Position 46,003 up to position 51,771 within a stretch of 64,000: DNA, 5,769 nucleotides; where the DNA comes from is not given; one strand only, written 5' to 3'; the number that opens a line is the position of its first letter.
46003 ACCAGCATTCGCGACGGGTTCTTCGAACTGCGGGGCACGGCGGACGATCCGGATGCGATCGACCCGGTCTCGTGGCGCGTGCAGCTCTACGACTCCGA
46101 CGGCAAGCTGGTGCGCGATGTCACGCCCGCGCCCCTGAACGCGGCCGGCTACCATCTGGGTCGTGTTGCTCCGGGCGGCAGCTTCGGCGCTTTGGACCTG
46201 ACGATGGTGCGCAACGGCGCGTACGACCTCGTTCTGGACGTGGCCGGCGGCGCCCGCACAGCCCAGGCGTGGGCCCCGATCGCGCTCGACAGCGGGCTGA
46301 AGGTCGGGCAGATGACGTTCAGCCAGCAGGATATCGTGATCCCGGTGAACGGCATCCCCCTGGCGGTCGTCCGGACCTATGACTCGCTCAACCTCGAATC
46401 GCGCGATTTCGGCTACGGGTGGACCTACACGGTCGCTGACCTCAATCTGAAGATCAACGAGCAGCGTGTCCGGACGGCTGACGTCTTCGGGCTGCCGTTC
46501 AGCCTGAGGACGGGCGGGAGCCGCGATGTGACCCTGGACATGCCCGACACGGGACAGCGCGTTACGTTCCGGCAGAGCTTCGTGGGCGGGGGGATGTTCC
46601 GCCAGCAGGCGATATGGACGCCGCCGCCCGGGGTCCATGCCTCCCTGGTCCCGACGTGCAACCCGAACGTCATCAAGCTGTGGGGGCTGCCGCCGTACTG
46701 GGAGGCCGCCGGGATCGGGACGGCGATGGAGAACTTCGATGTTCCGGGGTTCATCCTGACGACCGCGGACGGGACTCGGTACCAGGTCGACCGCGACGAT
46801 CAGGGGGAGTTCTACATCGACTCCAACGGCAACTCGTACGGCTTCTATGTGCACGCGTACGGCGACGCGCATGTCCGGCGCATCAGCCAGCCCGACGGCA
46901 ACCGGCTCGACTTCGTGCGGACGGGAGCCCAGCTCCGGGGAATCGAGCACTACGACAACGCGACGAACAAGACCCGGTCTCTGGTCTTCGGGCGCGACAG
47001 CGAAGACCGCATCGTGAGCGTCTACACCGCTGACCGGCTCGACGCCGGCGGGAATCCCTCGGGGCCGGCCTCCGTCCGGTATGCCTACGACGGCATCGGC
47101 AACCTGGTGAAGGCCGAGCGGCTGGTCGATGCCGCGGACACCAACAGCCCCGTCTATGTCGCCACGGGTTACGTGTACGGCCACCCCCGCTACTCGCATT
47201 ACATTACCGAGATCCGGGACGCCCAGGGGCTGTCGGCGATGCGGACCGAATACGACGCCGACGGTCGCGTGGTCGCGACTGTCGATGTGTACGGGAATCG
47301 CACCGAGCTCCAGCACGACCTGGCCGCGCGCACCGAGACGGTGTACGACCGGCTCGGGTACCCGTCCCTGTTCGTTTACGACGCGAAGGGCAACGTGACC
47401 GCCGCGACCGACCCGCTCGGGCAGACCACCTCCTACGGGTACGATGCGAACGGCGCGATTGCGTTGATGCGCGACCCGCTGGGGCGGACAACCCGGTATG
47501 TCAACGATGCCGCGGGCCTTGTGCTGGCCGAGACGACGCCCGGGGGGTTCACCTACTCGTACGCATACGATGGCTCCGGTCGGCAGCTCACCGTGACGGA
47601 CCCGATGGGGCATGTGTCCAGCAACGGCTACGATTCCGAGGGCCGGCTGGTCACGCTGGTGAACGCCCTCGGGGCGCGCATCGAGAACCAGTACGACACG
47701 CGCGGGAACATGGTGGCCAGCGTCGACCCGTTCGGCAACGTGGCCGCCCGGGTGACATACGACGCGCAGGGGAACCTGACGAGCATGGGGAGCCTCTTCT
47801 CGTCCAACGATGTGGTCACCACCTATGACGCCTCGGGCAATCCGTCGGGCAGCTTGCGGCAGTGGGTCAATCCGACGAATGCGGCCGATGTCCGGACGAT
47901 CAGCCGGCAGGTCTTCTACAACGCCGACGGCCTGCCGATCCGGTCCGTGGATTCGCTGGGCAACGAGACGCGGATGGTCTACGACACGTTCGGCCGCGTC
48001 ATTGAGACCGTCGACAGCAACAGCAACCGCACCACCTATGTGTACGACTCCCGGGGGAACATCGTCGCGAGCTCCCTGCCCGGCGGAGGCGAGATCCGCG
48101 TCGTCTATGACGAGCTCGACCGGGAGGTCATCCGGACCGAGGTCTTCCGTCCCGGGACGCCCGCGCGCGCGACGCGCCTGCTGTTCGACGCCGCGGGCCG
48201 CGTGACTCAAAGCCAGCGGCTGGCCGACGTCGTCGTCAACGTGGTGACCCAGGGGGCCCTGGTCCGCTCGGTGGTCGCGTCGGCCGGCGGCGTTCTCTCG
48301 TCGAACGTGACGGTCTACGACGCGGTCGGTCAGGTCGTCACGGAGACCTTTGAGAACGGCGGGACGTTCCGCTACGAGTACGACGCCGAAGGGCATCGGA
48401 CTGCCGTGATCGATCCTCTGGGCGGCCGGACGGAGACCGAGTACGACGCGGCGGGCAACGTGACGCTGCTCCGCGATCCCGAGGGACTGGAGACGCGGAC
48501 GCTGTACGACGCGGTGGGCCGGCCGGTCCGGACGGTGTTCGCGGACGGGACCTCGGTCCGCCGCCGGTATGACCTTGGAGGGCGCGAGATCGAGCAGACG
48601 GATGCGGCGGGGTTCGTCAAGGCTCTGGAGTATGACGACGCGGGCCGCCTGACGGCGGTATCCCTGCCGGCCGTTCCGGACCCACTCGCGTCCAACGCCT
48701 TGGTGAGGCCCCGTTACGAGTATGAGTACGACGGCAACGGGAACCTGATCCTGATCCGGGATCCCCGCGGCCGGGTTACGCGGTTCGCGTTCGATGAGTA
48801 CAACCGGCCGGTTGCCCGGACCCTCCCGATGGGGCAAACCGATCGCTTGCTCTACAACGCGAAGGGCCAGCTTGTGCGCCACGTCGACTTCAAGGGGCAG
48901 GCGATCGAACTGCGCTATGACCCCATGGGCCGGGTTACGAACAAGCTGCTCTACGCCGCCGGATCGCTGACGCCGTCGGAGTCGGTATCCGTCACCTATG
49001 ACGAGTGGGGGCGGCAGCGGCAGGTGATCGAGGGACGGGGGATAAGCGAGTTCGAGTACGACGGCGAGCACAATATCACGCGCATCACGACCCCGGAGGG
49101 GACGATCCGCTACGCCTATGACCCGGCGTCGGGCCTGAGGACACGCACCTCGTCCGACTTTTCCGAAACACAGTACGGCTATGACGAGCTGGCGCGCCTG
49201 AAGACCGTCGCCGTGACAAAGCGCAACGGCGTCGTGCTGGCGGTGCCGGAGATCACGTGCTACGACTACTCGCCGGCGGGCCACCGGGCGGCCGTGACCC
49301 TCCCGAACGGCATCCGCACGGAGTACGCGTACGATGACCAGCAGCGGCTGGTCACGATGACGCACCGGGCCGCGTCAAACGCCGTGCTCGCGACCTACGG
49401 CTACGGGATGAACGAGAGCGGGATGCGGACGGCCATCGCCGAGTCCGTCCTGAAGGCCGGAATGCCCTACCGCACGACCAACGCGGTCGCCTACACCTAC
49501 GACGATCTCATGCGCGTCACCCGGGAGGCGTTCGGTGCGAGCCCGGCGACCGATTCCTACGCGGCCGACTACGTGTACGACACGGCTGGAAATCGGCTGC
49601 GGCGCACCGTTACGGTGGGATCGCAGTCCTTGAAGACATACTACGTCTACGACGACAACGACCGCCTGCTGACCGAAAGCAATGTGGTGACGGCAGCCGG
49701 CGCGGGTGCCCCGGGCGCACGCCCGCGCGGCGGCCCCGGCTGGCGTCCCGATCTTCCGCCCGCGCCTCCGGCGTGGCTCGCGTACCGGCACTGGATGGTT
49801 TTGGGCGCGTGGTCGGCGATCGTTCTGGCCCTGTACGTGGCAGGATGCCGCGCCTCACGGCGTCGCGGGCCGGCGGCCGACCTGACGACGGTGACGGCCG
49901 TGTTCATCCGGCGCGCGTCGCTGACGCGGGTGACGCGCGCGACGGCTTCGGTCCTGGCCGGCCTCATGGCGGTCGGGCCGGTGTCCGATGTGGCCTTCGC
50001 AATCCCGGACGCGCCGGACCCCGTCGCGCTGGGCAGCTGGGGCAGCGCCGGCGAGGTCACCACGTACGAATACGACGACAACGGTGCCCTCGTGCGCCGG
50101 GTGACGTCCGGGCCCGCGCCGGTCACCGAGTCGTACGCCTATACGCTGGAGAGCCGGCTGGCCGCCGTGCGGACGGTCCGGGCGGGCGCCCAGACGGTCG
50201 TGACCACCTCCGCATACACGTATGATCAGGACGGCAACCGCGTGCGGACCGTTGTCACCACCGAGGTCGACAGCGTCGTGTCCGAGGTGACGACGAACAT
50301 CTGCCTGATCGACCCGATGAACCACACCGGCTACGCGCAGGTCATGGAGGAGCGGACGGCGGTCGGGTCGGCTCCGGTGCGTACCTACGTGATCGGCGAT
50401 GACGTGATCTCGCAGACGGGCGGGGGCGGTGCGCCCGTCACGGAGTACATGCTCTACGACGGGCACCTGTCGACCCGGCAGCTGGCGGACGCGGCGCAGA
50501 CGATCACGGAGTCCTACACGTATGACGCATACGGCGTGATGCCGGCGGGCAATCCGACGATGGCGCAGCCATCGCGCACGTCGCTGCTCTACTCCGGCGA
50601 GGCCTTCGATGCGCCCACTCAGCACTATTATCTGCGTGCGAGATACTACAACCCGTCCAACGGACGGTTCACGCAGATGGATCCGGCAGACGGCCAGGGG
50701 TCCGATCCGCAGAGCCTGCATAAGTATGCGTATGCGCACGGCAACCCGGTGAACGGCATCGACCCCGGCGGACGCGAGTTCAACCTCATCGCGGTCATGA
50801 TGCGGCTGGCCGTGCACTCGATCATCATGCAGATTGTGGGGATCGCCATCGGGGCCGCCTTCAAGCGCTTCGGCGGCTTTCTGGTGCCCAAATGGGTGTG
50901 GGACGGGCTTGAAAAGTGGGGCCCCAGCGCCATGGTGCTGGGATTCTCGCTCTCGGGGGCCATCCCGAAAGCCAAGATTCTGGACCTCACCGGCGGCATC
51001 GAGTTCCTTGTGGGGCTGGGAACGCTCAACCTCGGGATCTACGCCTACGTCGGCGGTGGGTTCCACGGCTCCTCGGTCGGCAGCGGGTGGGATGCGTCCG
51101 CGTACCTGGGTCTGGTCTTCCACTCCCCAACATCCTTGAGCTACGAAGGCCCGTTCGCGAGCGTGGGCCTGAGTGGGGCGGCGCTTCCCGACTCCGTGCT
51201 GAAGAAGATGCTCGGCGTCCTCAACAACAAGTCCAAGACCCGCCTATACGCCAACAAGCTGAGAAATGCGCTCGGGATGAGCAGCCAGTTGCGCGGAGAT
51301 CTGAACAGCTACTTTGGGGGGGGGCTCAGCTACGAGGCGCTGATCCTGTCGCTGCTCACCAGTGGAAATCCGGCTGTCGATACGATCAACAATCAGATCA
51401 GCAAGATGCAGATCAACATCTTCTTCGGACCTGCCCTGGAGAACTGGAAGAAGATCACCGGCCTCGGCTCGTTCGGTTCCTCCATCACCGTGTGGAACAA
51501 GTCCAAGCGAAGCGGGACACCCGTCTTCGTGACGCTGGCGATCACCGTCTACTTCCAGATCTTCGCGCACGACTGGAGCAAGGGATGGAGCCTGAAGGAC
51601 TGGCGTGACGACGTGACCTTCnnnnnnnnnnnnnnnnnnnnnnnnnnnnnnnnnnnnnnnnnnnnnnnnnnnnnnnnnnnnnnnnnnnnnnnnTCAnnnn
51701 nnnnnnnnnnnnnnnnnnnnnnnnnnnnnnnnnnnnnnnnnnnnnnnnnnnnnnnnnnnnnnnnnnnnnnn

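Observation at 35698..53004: Sec-type giant adhesin-Rhs fusion locus with no T6SS, two-partner-secretion or immunity components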

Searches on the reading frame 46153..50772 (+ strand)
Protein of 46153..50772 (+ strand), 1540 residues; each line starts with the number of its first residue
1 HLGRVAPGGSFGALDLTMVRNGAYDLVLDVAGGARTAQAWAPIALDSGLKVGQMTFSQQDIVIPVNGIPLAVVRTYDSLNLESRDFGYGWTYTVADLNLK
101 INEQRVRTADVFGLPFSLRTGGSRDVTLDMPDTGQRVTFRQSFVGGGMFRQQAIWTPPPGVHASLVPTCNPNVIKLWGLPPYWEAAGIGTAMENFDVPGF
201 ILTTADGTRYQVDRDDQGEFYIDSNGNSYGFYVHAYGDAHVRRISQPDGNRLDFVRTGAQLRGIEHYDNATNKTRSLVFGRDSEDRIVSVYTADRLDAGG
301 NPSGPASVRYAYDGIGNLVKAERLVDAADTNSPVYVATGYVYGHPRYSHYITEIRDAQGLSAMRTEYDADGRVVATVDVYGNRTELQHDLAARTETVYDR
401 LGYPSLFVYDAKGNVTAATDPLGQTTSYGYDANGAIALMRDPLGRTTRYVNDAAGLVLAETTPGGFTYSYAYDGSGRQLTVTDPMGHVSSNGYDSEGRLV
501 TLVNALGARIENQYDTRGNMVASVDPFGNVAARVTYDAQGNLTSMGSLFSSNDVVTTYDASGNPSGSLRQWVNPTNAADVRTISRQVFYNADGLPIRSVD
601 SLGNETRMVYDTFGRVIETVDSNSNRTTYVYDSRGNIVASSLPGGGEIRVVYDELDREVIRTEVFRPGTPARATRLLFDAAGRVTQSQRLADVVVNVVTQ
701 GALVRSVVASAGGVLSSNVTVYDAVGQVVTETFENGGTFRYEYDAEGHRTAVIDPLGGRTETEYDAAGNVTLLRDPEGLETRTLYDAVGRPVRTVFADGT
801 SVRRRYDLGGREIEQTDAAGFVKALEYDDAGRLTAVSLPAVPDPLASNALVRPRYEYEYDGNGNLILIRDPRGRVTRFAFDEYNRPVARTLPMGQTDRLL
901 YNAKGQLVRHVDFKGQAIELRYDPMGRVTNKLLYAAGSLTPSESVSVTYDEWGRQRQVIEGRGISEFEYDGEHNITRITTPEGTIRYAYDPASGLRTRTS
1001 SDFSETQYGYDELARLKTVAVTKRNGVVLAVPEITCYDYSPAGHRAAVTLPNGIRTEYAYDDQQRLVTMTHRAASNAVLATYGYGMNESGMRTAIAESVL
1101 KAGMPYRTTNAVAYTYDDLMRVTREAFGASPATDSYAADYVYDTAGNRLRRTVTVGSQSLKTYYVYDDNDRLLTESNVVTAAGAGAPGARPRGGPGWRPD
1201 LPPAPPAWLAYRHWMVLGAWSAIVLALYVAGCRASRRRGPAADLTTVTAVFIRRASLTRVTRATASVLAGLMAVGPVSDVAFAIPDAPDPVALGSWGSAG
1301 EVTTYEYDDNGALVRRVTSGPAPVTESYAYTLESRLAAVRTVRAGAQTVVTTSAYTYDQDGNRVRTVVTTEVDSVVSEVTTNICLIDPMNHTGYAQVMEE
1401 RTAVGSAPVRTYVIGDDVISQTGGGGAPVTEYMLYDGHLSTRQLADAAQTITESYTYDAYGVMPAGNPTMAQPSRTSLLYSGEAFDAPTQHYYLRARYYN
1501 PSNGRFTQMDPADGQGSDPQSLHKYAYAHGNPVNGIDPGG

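Call 113: search_solved_structures(query=window:46153-50772:+, max_evalue=0.00001)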
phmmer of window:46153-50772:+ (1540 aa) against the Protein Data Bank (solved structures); distinct sequences matched with E-value up to 0.00001: 13.
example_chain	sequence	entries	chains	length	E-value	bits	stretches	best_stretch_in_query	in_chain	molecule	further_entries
7q97_A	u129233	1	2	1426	2.2e-40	142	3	366-545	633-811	Rhs family protein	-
8h8a_A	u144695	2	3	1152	6e-38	133.9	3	401-531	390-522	Putative Rhs-family protein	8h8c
8h8b_A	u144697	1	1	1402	4.2e-36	127.8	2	402-531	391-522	Putative Rhs-family protein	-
8qjd_A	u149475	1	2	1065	1.2e-29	106.4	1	358-873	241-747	Salmonella bongori Rhs core domain (residues 360-1420)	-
8qjb_A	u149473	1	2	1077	1.4e-29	106.2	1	358-873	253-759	T6SS-associated Rhs core domain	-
8qjc_A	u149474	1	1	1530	1.9e-28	102.4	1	416-962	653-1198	T6SS-associated Rhs core and toxin domain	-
8qja_A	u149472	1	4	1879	5.6e-25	90.9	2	408-545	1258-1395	Putative type VI secretion system YD repeat-containing Rhs element Vgr protein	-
8cp6_B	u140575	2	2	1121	5.2e-24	87.7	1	399-493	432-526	Toxin protein Tse5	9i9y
7pq5_L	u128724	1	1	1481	2.6e-22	82.1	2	409-544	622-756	Tre23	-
8uy4_A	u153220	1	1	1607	1.3e-19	73.1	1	371-908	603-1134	Tse15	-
8uxt_A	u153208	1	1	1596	7.2e-19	70.7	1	372-908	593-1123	Tse15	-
9ifo_A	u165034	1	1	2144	1.8e-14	56.1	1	359-518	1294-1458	Teneurin-Like Protein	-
9pt5_A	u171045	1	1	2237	2.7e-14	55.5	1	358-518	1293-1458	Teneurin-like protein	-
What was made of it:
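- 46603..50520 (+): RHS/YD-repeat shell. The closest solved chains are T6SS Rhs proteins: 7q97 at 2e-40, 8h8a, and Tse5 8cp6 (call 113).
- On Rhs/YD polymorphic toxin: PDB Rhs chains match at 2e-40 (call 113).
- Closest known: Bacterial teneurin-like proteins. Different: T6SS-type Rhs chains match far better (2e-40) than TLPs (2e-14) (call 113).
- Closest known: T6SS Rhs effectors. Same: Best sequence match for the shell (call 113).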

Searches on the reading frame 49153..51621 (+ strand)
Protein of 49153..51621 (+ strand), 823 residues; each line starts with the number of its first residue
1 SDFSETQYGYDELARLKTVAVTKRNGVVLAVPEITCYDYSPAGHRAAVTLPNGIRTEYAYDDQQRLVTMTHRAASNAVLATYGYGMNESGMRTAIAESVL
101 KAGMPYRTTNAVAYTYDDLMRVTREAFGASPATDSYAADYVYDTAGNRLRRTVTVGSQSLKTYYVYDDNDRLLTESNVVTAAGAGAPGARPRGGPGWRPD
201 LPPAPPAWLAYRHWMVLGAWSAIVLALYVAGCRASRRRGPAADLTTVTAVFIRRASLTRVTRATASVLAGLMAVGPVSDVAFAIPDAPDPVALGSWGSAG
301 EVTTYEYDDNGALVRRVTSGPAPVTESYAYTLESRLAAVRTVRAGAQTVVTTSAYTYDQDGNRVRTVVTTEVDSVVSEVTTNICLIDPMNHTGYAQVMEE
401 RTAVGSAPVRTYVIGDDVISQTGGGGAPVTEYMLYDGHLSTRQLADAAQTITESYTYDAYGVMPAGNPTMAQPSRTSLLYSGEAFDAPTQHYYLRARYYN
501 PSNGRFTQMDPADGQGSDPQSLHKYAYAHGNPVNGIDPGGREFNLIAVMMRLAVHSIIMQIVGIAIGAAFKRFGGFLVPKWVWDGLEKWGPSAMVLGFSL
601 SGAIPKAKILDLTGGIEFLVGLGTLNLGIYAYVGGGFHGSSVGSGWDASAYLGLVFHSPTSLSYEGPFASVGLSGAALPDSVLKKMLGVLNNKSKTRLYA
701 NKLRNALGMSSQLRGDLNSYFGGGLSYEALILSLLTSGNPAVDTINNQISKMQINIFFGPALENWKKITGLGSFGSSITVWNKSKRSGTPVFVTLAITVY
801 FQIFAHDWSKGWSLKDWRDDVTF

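Call 21: find_homologous_proteins(query=window:49153-51621:+, max_evalue=0.00001)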
Query window:49153-51621:+ (823 aa): 59 proteins with E <= 0.00001 among 8000 candidates.
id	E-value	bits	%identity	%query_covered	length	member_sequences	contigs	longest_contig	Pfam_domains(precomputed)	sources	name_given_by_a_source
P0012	1.4e-130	455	44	73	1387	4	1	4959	PF05593.20,PF25023.2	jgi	jgi:RHS repeat-associated protein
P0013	2.6e-128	448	43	70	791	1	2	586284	PF05593.20,PF25023.2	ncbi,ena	-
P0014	1.0e-101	360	39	73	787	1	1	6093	PF05593.20,PF25023.2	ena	-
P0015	5.6e-90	321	46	33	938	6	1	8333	PF05593.20,PF25023.2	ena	-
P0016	2.6e-88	316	31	72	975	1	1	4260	PF05593.20,PF25023.2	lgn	-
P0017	8.4e-83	297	45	32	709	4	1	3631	PF05593.20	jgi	-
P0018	6.3e-81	291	46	34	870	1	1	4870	PF05593.20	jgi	jgi:RHS repeat-associated protein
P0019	7.5e-79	284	44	31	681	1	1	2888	PF01764.32,PF05593.20,PF26363.2,PF25023.2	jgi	jgi:RHS repeat-associated protein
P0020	3.6e-76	275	47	39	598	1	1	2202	-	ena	-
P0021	2.3e-74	269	34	68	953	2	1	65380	PF05593.20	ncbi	-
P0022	4.7e-72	262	37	58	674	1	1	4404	-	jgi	jgi:RHS repeat-associated protein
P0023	4.7e-71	258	40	36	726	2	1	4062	PF05593.20,PF25023.2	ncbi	-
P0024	1.0e-68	251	32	47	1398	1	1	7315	PF20041.6,PF05593.20,PF25023.2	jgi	jgi:RHS repeat-associated protein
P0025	4.2e-68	249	42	32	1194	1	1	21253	PF08808.18,PF05593.20,PF25023.2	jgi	jgi:RHS repeat-associated protein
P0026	1.0e-66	244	36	33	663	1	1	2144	PF05593.20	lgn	-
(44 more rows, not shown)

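Call 27: find_encoding_contigs(protein=P0013, flank=10000, max_places=3)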
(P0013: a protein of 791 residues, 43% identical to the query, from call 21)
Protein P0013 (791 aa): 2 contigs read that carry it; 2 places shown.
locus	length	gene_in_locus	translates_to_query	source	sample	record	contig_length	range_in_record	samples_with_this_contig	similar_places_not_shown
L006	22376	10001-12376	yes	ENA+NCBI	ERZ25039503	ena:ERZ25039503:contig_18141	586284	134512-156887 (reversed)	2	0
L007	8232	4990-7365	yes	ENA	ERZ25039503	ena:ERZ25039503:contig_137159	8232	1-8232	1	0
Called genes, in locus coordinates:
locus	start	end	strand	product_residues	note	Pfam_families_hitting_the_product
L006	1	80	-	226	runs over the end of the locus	PF02518:HATPase_c (weak)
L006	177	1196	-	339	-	PF03706:LPG_synthase_TM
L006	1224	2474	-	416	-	PF00685:Sulfotransfer_1 (weak), PF13469:Sulfotransfer_3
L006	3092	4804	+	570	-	PF00474:SSF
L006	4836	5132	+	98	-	-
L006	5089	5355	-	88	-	-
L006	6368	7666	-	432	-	PF14236:DruA, PF13808:DDE_Tnp_1_assoc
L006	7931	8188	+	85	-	-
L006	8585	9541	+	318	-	PF25023:TEN_YD-shell, PF05593:RHS_repeat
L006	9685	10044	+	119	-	PF05593:RHS_repeat (weak)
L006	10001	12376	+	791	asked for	PF05593:RHS_repeat (faint), PF25023:TEN_YD-shell (faint)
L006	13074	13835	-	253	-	-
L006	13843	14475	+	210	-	PF06253:MTTB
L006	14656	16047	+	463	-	PF00801:PKD (faint), PF07495:Y_Y_Y (faint), PF13750:Big_3_3 (faint), PF19077:Big_13 (faint), PF17957:Big_7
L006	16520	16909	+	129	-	PF00072:Response_reg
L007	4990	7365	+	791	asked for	PF05593:RHS_repeat (faint), PF25023:TEN_YD-shell (faint)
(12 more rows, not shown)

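Call 81: find_encoding_contigs(protein=P0024, flank=6000, max_places=3)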
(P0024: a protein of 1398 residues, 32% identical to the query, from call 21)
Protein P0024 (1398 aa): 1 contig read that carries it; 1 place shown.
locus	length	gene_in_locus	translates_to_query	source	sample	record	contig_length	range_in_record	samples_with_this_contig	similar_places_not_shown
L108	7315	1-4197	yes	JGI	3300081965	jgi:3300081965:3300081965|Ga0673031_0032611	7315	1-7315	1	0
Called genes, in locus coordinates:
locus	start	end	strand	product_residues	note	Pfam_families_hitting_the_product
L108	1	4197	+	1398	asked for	PF20041:DUF6443 (faint), PF05593:RHS_repeat, PF25023:TEN_YD-shell (weak), PF05593:RHS_repeat, PF25023:TEN_YD-shell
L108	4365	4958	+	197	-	-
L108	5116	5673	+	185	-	-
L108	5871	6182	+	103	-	PF15566:Imm32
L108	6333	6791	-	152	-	-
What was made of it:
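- L108 also carries an Imm32 gene nearby (call 81).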

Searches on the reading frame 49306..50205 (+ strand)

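Call 15: search_protein_families(library=pfam, proteins=[window:49306-50205:+], max_evalue=1)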
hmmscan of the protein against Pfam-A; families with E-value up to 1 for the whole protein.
window:49306-50205:+ (300 aa): 1 family
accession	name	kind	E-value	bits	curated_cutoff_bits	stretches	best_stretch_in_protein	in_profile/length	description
PF05593.20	RHS_repeat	-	5.9e-06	27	22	2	247-267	13-32/38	RHS Repeat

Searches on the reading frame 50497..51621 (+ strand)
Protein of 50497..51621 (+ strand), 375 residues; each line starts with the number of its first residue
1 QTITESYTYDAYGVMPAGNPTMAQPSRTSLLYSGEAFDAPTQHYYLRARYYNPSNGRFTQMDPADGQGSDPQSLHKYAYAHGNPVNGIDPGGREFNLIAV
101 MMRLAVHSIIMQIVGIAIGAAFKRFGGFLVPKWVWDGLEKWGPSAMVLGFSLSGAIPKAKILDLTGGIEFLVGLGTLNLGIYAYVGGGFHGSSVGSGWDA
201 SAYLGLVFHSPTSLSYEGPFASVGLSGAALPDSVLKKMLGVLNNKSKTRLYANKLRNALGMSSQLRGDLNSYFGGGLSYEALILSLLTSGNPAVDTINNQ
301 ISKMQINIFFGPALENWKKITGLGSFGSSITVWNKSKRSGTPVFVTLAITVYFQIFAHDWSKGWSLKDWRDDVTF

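Call 11: search_protein_families(library=ncbifam, proteins=[window:50497-51621:+], max_evalue=0.01)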
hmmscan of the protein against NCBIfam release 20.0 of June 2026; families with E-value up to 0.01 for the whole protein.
window:50497-51621:+ (375 aa): 2 families
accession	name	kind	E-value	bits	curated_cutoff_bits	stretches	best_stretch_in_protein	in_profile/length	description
TIGR03696.1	Rhs_assc_core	domain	6.9e-19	68.1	32.5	1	9-92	1-75/76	RHS repeat-associated core domain-containing protein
NF041261.1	RHS_core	equivalog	0.0015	16.4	2000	1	24-91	1197-1259/1261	RHS element core protein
